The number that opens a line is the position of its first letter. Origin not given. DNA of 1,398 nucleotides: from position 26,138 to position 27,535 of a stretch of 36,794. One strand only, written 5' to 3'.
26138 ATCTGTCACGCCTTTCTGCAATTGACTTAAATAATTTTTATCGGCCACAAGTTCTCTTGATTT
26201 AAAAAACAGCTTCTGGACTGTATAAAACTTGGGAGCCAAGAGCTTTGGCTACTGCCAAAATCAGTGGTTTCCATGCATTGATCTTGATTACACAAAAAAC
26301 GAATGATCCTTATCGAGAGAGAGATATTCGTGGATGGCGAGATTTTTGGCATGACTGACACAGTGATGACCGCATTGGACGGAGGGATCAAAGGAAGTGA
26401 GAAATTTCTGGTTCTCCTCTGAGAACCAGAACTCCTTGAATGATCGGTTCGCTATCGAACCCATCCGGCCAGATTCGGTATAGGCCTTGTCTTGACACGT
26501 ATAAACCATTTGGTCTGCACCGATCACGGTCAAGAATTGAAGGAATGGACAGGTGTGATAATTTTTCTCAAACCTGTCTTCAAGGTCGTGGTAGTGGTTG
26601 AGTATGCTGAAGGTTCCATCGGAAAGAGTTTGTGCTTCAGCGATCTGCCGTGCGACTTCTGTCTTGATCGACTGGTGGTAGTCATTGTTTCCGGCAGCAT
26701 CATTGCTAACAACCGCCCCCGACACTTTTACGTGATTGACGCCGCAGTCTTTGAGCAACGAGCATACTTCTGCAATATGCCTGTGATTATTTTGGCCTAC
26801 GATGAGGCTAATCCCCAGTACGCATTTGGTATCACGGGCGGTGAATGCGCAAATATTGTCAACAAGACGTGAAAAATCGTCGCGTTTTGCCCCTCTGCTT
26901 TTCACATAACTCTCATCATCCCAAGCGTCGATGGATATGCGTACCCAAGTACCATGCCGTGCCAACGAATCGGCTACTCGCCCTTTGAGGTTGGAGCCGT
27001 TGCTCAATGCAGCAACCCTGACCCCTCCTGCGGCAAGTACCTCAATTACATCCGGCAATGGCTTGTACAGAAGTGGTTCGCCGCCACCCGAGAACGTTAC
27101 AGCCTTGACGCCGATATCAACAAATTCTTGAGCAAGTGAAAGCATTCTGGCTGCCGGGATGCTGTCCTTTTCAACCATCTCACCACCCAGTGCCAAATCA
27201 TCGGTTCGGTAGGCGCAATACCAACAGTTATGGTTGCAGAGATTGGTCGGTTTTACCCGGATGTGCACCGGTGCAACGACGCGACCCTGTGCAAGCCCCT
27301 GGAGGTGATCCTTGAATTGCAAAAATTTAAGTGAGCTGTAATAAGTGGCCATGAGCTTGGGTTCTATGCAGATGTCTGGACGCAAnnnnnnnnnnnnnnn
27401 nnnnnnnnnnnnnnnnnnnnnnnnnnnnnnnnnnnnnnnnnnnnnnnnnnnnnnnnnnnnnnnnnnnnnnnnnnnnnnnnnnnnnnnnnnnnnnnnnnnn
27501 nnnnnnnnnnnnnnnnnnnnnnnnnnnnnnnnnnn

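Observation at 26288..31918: Uncharacterised sugar-tailoring module: radical SAM + 132-aa orphan + 2OG/Fe(II) oxygenase + split transketolase + HAD-kinase fusion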

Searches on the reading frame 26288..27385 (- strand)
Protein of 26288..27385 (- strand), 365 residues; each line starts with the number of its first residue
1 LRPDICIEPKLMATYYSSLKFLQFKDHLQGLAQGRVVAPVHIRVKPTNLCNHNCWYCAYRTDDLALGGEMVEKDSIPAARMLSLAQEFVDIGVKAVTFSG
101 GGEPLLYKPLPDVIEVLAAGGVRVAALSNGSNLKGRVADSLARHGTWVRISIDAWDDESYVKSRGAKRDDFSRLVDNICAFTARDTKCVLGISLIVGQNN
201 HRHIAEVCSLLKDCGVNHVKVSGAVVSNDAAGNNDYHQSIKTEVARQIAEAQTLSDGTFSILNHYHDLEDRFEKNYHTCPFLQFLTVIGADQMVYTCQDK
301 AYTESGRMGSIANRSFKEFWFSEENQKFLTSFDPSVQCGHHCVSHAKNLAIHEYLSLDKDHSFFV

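Call 4: search_protein_families(library=ncbifam, proteins=[window:26288-27385:-], max_evalue=0.01)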
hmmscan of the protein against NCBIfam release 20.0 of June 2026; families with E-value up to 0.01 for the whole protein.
window:26288-27385:- (365 aa): 47 families (the best 25 are shown)
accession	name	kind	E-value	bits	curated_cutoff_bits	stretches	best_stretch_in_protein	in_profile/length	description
TIGR04317.1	W_rSAM_matur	equivalog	1.3e-19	70.6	380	1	42-301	6-259/349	tungsten cofactor oxidoreductase radical SAM maturase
TIGR02668.1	moaA_archaeal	equivalog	4.3e-16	58.8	325.25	1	34-249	6-211/303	GTP 3',8-cyclase MoaA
NF038283.1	viperin_w_prok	equivalog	3.8e-15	55.8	180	1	47-203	9-169/281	viperin family antiviral radical SAM protein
NF001199.0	PRK00164.2-1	equivalog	1.7e-14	53.7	231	1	41-215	13-179/308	GTP 3',8-cyclase MoaA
TIGR02666.1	moaA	equivalog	1.3e-13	50.6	284.05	1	41-217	11-186/336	GTP 3',8-cyclase MoaA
TIGR04403.1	rSAM_skfB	equivalog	2.1e-13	49.9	300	1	36-316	100-363/402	sporulation killing factor system radical SAM maturase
TIGR04054.1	rSAM_NirJ1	equivalog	1e-12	47.4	650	1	29-249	28-233/387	putative heme d1 biosynthesis radical SAM protein NirJ1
TIGR04347.1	pseudo_SAM_Halo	equivalog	1.5e-12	47.5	525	1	45-282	43-266/390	TIGR04347 family pseudo-SAM/SPASM protein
TIGR04303.1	GeoRSP_rSAM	equivalog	3.9e-12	46.4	400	1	38-222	3-175/325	GeoRSP system radical SAM/SPASM protein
NF045574.1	sacti_mat_StsB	exception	1.3e-11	44.1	625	1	47-221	103-266/466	StsB family radical SAM/SPASM domain sactipeptide maturase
TIGR03972.1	rSAM_TYW1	equivalog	1.6e-11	43.9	317.95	1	95-222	121-246/297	4-demethylwyosine synthase TYW1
TIGR04250.1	SCM_rSAM_ScmE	equivalog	3.1e-10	39.5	400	1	40-213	3-167/358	SynChlorMet cassette radical SAM/SPASM protein ScmE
TIGR04055.1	rSAM_NirJ2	equivalog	3.7e-10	39.9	500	1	46-340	6-293/326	putative heme d1 biosynthesis radical SAM protein NirJ2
TIGR04311.1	rSAM_Geo_metal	subfamily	5.6e-10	38.8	400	1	39-278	2-241/423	radical SAM/SPASM family putative metalloenzyme maturase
TIGR04051.1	rSAM_NirJ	equivalog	1.4e-09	37.4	515.45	1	48-230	10-182/354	heme d1 biosynthesis radical SAM protein NirJ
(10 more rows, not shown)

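Call 5: search_protein_families(library=pfam, proteins=[window:26288-27385:-], max_evalue=0.01)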
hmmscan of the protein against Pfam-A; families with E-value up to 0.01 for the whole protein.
window:26288-27385:- (365 aa): 2 families
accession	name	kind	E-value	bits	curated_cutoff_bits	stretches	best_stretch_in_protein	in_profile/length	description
PF04055.27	Radical_SAM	-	6.5e-23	82.2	29.5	1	45-201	2-157/166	Radical SAM superfamily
PF13186.11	SPASM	-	8.1e-05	23.3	21.5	1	279-342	1-66/67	Iron-sulfur cluster-binding domain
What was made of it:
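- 26288..27352 (-): Radical SAM / SPASM-twitch enzyme, an optional accessory of the cassette. PF04055 82 bits and PF13186 23.3 bits (call 5).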

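Call 55: search_solved_structures(query=window:26288-27352:-, max_evalue=0.01)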
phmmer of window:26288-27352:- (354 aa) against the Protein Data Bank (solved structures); distinct sequences matched with E-value up to 0.01: 14.
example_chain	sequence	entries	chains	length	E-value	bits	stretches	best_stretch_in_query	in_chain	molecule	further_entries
6efn_A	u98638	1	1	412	2.1e-06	30.2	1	27-287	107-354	Sporulation killing factor maturation protein SkfB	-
1tv7_A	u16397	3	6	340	5.1e-05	25.7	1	30-158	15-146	Molybdenum cofactor biosynthesis protein A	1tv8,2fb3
2fb2_A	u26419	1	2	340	0.0002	23.7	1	31-158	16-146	Molybdenum cofactor biosynthesis protein A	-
2z2u_A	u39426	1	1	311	0.0003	23.1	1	83-189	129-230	UPF0026 protein MJ0257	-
6djt_A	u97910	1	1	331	0.00034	23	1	83-189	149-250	S-adenosyl-L-methionine-dependent tRNA 4-demethylwyosine synthase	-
7tol_A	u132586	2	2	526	0.002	20.4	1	29-190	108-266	glycerol dibiphytanyl glycerol tetraether - macrocyclic archaeol synthase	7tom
7o1p_A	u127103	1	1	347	0.0052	19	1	28-113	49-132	[FeFe] hydrogenase maturase subunit HydE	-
3cix_A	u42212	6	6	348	0.0052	19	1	28-113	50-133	FeFe-Hydrogenase maturase | [FeFe] hydrogenase maturase subunit HydE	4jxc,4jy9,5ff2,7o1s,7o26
4jy8_A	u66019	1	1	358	0.0055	19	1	28-113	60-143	FEFE-HYDROGENASE MATURASE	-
7o1o_A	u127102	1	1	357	0.0058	18.9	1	28-113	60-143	[FeFe] hydrogenase maturase subunit HydE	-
5few_A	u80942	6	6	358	0.0058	18.9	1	28-113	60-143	[FeFe] hydrogenase maturase subunit HydE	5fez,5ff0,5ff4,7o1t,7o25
8qmk_A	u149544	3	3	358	0.0058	18.9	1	28-113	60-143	[FeFe] hydrogenase maturase subunit HydE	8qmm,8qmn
3ciw_A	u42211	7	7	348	0.0077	18.5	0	28-113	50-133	FeFe-Hydrogenase maturase | [FeFe] hydrogenase maturase subunit HydE | Biotin synthetase, putative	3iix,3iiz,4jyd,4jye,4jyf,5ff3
5fep_A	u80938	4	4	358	0.0085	18.3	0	28-113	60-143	[FeFe] hydrogenase maturase subunit HydE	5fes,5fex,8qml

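Call 69: find_homologous_proteins(query=window:26288-27352:-, max_evalue=1e-10)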
Query window:26288-27352:- (354 aa): 3311 proteins with E <= 1e-10 among 7768 candidates; the best 120 are listed.
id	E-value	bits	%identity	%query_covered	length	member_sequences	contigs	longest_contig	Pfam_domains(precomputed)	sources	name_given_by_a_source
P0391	4.0e-242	820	100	100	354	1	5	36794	PF04055.28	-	-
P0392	5.3e-215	731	87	100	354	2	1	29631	PF04055.28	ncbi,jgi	jgi:wyosine [tRNA(Phe)-imidazoG37] synthetase (radical SAM superfamily)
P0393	4.2e-212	722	85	100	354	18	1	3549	PF04055.28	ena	-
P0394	1.4e-210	717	86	100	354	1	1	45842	PF04055.28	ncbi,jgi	jgi:wyosine [tRNA(Phe)-imidazoG37] synthetase (radical SAM superfamily)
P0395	2.9e-210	716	84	100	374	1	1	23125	PF04055.28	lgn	-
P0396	3.0e-205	699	82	100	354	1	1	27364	PF04055.28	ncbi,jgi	jgi:wyosine [tRNA(Phe)-imidazoG37] synthetase (radical SAM superfamily)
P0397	2.8e-204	696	83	100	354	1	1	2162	PF04055.28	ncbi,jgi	jgi:MoaA/NifB/PqqE/SkfB family radical SAM enzyme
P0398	5.2e-204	695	82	100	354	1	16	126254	PF13186.12,PF04055.28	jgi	jgi:MoaA/NifB/PqqE/SkfB family radical SAM enzyme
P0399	8.9e-202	688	81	100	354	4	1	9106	PF04055.28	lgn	-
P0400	1.4e-201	687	82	100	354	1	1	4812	PF04055.28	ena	-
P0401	2.1e-201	686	82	100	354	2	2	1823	PF04055.28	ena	-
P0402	7.9e-201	684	80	100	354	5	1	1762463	PF04055.28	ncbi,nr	ncbi:MAG: radical SAM protein [Sulfuritalea sp.]|nr:radical SAM protein [Sulfuritalea sp.]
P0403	2.6e-200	683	80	100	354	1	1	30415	PF04055.28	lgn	-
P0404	1.3e-199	680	80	100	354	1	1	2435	PF13186.12,PF04055.28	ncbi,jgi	jgi:MoaA/NifB/PqqE/SkfB family radical SAM enzyme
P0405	1.1e-197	674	80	100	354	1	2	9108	PF04055.28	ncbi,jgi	jgi:MoaA/NifB/PqqE/SkfB family radical SAM enzyme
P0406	4.9e-197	672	81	100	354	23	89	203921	PF04055.28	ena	-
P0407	1.1e-196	671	79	100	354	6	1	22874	PF04055.28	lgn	-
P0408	9.0e-196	668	80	100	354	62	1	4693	PF04055.28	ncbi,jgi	jgi:MoaA/NifB/PqqE/SkfB family radical SAM enzyme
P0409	1.1e-195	668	79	100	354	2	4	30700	PF04055.28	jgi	jgi:MoaA/NifB/PqqE/SkfB family radical SAM enzyme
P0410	1.4e-195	667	79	100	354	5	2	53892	PF04055.28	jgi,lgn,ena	-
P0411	3.8e-195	666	79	100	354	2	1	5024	PF04055.28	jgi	-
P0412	6.1e-195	665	79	100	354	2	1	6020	PF04055.28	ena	-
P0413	8.1e-195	665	79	100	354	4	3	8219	PF04055.28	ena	-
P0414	2.4e-194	663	77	100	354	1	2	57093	PF04055.28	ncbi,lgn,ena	-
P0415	2.6e-194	663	79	100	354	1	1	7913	PF04055.28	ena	-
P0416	5.9e-194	662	78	100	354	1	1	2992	PF04055.28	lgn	-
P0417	9.4e-194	661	77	100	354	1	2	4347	PF04055.28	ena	-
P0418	2.1e-193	660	77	100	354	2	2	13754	PF04055.28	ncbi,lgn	-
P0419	3.0e-193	660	79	100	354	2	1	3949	PF04055.28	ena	-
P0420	2.3e-191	653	76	100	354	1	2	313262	PF04055.28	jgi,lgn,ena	-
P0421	2.6e-191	653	77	100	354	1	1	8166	PF04055.28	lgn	-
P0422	4.9e-191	652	77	100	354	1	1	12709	PF04055.28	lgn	-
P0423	5.8e-191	652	77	100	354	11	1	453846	PF04055.28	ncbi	ncbi:radical SAM protein [Phormidium nigroviride]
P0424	7.3e-191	652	77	100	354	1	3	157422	PF04055.28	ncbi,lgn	-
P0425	1.7e-190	651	75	100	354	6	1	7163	PF04055.28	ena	-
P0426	1.0e-188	645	76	100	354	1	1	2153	PF04055.28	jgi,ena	jgi:MoaA/NifB/PqqE/SkfB family radical SAM enzyme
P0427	1.7e-188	644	75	100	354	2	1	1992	PF04055.28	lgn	-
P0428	6.1e-188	642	74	100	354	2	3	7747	PF04055.28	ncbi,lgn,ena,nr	ncbi:MAG: Radical SAM superfamily enzyme, MoaA/NifB/PqqE/SkfB family [Candidatus Kentron sp. G]|nr:M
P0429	1.2e-187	641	75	100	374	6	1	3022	PF13186.12,PF04055.28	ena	-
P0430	1.4e-187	641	75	100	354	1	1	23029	PF04055.28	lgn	-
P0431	1.6e-187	641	76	100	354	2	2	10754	PF04055.28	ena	-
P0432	3.4e-187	640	74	100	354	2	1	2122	PF04055.28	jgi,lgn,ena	jgi:wyosine [tRNA(Phe)-imidazoG37] synthetase (radical SAM superfamily)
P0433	5.9e-187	639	76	100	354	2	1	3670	PF04055.28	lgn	-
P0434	6.7e-187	639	73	100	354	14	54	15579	PF04055.28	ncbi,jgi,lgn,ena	-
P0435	1.8e-186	637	76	100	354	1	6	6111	PF04055.28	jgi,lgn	-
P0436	2.3e-186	637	75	100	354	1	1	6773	PF04055.28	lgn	-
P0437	3.0e-186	637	76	100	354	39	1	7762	PF04055.28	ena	-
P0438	3.8e-186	636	73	100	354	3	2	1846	PF04055.28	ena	-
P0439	5.2e-186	636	75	100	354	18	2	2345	PF04055.28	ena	-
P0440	5.5e-186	636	75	100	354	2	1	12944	PF04055.28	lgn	-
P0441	9.6e-186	635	73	100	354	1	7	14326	PF04055.28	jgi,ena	-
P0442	1.1e-185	635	72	100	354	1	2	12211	PF04055.28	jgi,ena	-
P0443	1.2e-185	635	75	100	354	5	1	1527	PF04055.28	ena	-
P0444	3.0e-185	633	75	99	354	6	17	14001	PF04055.28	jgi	-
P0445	7.2e-185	632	76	100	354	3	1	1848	PF04055.28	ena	-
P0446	8.7e-185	632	75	100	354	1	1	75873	PF04055.28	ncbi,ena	-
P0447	6.7e-183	625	72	100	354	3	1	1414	PF04055.28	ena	-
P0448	7.3e-183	625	80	93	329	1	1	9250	PF04055.28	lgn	-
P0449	7.7e-183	625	72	100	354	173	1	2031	PF04055.28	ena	-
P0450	2.8e-182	623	74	100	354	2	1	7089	PF13186.12,PF04055.28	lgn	-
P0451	1.2e-181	621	72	100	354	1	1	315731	PF04055.28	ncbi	-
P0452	1.3e-181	621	76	95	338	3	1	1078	PF04055.28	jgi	jgi:wyosine [tRNA(Phe)-imidazoG37] synthetase (radical SAM superfamily)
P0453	2.2e-181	621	71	100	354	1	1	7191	PF04055.28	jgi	-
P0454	5.2e-181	619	73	100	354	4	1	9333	PF13186.12,PF04055.28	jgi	-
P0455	5.0e-180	616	73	100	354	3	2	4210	PF04055.28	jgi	-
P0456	1.2e-179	615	74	100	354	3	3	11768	PF04055.28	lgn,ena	-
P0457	7.0e-179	612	71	100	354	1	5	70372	PF04055.28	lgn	-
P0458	2.3e-178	611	71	100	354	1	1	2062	PF04055.28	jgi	-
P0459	3.3e-178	610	69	100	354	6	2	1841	PF04055.28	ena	-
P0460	1.8e-176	604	70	100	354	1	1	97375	PF04055.28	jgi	jgi:wyosine [tRNA(Phe)-imidazoG37] synthetase (radical SAM superfamily)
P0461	3.1e-176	604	73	100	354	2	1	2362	PF04055.28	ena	-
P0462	2.2e-175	601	74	100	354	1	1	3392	PF04055.28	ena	-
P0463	3.5e-175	600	71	100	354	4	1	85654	PF13186.12,PF04055.28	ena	-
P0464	1.3e-173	595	71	100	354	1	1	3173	PF04055.28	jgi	jgi:MoaA/NifB/PqqE/SkfB family radical SAM enzyme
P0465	6.7e-172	589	69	100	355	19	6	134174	PF04055.28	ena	-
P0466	1.3e-171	588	69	100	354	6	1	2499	PF04055.28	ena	-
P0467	2.6e-170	584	71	100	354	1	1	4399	PF04055.28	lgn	-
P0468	2.1e-169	581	68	100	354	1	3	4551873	PF04055.28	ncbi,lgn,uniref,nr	ncbi:radical SAM protein [Magnetospirillum sp. ME-1]|uniref:radical SAM protein n=1 Tax=Magnetospiri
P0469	8.9e-168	576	70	100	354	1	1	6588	PF04055.28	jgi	jgi:MoaA/NifB/PqqE/SkfB family radical SAM enzyme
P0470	1.1e-167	575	69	100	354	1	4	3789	PF04055.28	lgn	-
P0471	1.6e-167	575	66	100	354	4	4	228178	PF04055.28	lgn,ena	-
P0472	1.9e-167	575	71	100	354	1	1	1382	PF04055.28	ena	-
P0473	4.8e-167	573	69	100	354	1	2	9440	PF04055.28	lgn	-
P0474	6.8e-165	566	69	100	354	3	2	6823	PF04055.28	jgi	-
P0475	8.3e-165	566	67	100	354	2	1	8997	PF04055.28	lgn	-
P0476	5.9e-164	563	67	100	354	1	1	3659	PF04055.28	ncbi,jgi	jgi:MoaA/NifB/PqqE/SkfB family radical SAM enzyme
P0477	1.3e-163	562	66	100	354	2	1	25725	PF04055.28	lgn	-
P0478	2.2e-163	561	66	100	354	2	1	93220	PF04055.28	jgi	-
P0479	1.7e-162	558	67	100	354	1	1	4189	PF04055.28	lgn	-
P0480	2.6e-162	558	64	100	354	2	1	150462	PF04055.28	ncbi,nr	ncbi:MAG: radical SAM protein [Magnetococcales bacterium]|nr:radical SAM protein [Magnetococcales ba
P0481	2.7e-162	558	66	100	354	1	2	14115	PF04055.28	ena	-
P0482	3.7e-162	557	67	100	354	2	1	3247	PF04055.28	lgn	-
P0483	6.1e-162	557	68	100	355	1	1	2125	PF04055.28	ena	-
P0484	6.7e-162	556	67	100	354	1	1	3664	PF04055.28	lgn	-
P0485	7.3e-162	556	66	100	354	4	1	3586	PF04055.28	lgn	-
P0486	8.8e-162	556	65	100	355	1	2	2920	PF04055.28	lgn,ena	-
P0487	2.0e-161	555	66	100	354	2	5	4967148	PF04055.28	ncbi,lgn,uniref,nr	ncbi:radical SAM protein [Paramagnetospirillum magneticum]|uniref:Predicted Fe-S oxidoreductase n=1 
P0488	4.1e-161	554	67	95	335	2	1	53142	PF04055.28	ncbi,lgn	-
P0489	5.1e-161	554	65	100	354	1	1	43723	PF04055.28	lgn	-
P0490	1.1e-160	552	63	100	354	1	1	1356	PF04055.28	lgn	-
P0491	1.1e-160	552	64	100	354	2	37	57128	PF04055.28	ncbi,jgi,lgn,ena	-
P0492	1.3e-160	552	66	100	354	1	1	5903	PF04055.28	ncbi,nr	ncbi:MAG: radical SAM protein [Magnetococcales bacterium]|nr:radical SAM protein [Magnetococcales ba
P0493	3.1e-160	551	67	100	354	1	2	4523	PF04055.28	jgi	jgi:MoaA/NifB/PqqE/SkfB family radical SAM enzyme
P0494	4.2e-160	551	66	100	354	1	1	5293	PF13186.12,PF04055.28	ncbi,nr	ncbi:MAG: radical SAM protein [Magnetococcales bacterium]|nr:radical SAM protein [Magnetococcales ba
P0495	7.4e-160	550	66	100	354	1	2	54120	PF04055.28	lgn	-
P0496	8.6e-160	550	66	100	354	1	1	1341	PF04055.28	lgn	-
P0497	2.4e-159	548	64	100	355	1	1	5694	PF04055.28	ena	-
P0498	2.5e-159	548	63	100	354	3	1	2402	PF04055.28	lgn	-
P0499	2.5e-159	548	65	99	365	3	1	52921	PF04055.28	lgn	-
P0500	2.9e-159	548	65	100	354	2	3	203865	PF04055.28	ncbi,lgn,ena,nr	ncbi:MAG: Fe-S [Rhodospirillaceae bacterium]|nr:MAG: Fe-S [Rhodospirillaceae bacterium] TNC97449.1 M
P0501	3.8e-159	547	64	100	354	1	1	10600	PF04055.28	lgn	-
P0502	6.8e-159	547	65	100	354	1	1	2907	PF04055.28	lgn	-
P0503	7.8e-159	546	65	100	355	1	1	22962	PF04055.28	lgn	-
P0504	1.8e-158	545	64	100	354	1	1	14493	PF04055.28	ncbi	-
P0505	3.1e-158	544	64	100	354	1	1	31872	PF04055.28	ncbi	ncbi:MAG: radical SAM protein [Alphaproteobacteria bacterium]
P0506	4.9e-158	544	65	100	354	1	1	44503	PF04055.28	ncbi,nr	ncbi:MAG: radical SAM protein [Alphaproteobacteria bacterium]|nr:radical SAM protein [Alphaproteobac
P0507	2.0e-157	542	65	100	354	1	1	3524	PF04055.28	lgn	-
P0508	2.3e-157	542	66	100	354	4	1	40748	PF04055.28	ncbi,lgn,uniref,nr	ncbi:radical SAM protein [Azospirillum sp. YIM DDC1]|uniref:Radical SAM protein n=1 Tax=Azospirillum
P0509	2.6e-157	541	64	100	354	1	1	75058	PF04055.28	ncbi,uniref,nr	ncbi:Fe-S oxidoreductase [Paramagnetospirillum caucaseum]|uniref:Fe-S oxidoreductase n=1 Tax=Paramag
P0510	3.5e-157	541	64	100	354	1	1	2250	PF04055.28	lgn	-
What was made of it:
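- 26288..27352 (-): Family is uniformly 354 aa at 63-87% identity (call 69).
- Checked: The rSAM family is uniformly 354 aa (call 69), which supports that start.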

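Call 70: find_encoding_contigs(protein=P0487, flank=10000, max_places=2)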
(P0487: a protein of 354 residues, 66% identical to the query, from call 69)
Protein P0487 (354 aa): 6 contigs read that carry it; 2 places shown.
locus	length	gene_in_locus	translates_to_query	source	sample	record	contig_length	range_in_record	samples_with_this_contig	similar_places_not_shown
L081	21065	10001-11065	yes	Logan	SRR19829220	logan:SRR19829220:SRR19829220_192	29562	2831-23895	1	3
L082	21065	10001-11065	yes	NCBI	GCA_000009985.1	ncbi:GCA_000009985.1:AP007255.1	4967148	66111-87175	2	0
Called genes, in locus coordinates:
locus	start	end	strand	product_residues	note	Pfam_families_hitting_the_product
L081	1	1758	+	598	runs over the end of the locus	PF00005:ABC_tran, PF02463:SMC_N (faint), PF13555:AAA_29 (weak)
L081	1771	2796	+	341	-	PF01073:3Beta_HSD, PF01370:Epimerase, PF02719:Polysacc_synt_2, PF04321:RmlD_sub_bind, PF05368:NmrA, PF16363:GDP_Man_Dehyd, PF07993:NAD_binding_4, PF13460:NAD_binding_10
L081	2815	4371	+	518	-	PF01467:CTP_transf_like, PF00294:PfkB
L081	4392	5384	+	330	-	PF01073:3Beta_HSD, PF01370:Epimerase, PF02719:Polysacc_synt_2 (weak), PF03435:Sacchrp_dh_NADP (weak), PF04321:RmlD_sub_bind, PF05368:NmrA, PF13460:NAD_binding_10, PF16363:GDP_Man_Dehyd, +1 more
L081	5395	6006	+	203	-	-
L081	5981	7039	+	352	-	PF01636:APH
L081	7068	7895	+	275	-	PF13292:DXP_synthase_N (weak), PF00456:Transketolase_N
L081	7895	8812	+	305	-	PF02779:Transket_pyr, PF02780:Transketolase_C, PF17147:PFOR_II (weak)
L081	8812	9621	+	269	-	-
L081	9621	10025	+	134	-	-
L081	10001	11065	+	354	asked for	PF04055:Radical_SAM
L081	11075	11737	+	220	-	PF01209:Ubie_methyltran, PF13489:Methyltransf_23, PF13847:Methyltransf_31, PF08241:Methyltransf_11, PF08242:Methyltransf_12, PF13649:Methyltransf_25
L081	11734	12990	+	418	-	-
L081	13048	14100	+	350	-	PF04055:Radical_SAM, PF13186:SPASM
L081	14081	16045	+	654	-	PF00676:E1_dh, PF13292:DXP_synthase_N (weak), PF02779:Transket_pyr, PF02780:Transketolase_C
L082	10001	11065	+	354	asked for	PF04055:Radical_SAM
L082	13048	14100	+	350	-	PF04055:Radical_SAM, PF13186:SPASM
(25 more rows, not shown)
